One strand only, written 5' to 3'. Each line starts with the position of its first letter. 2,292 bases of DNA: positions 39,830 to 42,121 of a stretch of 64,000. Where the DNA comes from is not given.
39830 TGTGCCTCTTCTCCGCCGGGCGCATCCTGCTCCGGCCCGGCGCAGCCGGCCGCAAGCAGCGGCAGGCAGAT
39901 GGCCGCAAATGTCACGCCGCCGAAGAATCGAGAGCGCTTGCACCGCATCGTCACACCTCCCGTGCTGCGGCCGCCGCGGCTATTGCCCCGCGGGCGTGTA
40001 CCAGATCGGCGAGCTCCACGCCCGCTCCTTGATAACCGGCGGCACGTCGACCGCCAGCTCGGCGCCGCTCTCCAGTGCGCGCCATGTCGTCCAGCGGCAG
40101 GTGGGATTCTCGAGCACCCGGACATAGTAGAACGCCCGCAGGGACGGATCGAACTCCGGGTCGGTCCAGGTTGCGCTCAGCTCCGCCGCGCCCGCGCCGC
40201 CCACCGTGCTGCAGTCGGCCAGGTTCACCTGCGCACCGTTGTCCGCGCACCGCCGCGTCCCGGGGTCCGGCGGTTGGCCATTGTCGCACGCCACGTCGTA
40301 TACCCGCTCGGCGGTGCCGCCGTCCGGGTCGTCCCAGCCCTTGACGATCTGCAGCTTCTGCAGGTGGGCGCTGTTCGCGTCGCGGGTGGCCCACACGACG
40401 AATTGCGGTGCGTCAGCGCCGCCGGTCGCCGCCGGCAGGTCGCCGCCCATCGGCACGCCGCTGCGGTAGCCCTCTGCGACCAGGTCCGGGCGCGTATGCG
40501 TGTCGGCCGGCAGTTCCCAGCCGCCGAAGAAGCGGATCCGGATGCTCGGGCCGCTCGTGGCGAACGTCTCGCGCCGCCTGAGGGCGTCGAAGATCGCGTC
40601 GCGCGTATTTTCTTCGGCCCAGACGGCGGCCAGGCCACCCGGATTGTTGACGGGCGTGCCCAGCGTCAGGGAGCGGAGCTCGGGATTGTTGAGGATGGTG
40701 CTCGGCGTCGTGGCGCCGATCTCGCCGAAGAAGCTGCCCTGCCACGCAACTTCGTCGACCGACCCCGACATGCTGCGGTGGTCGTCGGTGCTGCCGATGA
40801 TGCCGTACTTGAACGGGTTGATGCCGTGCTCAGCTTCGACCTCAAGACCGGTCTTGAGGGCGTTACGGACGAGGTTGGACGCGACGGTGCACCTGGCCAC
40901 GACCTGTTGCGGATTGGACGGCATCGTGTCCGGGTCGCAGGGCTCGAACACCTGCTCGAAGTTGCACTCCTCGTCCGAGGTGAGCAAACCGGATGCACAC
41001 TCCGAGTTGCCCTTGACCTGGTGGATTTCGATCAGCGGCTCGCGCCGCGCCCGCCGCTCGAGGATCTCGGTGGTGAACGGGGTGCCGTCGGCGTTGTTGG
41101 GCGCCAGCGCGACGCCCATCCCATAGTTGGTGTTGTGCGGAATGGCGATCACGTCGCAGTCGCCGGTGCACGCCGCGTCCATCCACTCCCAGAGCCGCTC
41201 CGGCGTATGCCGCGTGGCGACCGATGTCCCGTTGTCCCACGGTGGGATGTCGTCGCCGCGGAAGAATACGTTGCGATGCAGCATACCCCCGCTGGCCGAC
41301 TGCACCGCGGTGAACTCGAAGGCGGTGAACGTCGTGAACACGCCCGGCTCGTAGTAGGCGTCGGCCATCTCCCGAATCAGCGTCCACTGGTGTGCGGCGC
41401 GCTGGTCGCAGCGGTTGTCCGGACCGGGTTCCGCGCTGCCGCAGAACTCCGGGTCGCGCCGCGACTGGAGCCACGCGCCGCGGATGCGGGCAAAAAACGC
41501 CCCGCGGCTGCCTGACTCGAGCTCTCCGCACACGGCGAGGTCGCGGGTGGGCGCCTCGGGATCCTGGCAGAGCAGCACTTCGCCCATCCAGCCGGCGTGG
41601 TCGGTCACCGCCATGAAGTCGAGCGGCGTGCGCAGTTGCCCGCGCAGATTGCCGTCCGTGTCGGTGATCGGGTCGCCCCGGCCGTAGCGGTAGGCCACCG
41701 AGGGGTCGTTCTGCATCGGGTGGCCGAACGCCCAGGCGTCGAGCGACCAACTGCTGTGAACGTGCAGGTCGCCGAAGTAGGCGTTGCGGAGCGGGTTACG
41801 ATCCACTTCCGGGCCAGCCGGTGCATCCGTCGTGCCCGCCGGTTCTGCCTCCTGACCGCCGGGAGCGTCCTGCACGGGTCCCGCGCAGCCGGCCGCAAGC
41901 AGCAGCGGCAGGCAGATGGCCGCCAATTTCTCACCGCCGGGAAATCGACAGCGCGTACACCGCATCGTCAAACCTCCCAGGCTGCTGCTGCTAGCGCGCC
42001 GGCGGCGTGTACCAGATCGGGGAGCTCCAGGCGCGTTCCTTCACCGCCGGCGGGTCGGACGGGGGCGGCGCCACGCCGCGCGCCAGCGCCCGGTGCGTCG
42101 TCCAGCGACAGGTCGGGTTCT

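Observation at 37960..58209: Nine tandem DUF3604/PHP-like lipoprotein paralogs in one co-directional ~20-kb array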

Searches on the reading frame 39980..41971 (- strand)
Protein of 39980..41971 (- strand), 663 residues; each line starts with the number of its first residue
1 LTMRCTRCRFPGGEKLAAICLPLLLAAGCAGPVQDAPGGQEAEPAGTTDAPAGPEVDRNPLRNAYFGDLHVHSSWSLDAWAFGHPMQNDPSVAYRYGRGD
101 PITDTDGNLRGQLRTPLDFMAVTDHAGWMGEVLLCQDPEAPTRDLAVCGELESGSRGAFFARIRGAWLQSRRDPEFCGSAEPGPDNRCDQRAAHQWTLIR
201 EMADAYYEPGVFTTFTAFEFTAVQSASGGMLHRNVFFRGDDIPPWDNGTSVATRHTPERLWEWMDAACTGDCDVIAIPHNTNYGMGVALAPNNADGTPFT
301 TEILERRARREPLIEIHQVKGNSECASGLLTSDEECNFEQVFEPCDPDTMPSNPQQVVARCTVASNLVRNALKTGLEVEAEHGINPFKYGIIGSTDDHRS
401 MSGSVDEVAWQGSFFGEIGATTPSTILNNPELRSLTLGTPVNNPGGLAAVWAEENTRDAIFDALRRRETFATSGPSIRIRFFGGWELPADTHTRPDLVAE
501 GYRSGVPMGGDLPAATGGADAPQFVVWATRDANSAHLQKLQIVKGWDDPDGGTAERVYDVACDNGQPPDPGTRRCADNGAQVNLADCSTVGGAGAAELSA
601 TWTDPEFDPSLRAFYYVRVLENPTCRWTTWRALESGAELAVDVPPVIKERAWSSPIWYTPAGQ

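Call 4: search_protein_families(library=pfam, proteins=[window:39980-41971:-])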
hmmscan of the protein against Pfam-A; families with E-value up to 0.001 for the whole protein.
window:39980-41971:- (663 aa): 1 family
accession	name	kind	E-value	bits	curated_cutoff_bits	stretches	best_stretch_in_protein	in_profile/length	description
PF12228.14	DUF3604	-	4.5e-189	630.1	20.4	1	60-660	2-591/591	Protein of unknown function (DUF3604)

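Call 16: search_protein_families(library=ncbifam, proteins=[window:39980-41971:-], max_evalue=0.01)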
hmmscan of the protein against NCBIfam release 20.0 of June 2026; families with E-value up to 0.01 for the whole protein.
window:39980-41971:- (663 aa): 1 family
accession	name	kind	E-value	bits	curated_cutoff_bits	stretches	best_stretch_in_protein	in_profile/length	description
NF038032.1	CehA_McbA_metalo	domain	0.00031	20.3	80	0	450-657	193-313/315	CehA/McbA family metallohydrolase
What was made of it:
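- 39980..41965 (-): D2, DUF3604 lipoprotein, subfamily B (661 aa). Weak CehA/McbA metallohydrolase hit (20 bits) (call 16).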

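Call 34: search_protein_families(library=pfam, proteins=[window:39980-41971:-], max_evalue=10)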
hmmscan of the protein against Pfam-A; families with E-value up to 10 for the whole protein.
window:39980-41971:- (663 aa): 1 family
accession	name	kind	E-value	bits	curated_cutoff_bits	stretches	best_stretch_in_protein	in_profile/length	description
PF12228.14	DUF3604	-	4.5e-189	630.1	20.4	1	60-660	2-591/591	Protein of unknown function (DUF3604)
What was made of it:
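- Closest known: PHP-superfamily metal-dependent hydrolases: BVU_3505. Different: No HMM-level similarity to PHP or to CehA/McbA (calls 16, 34).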
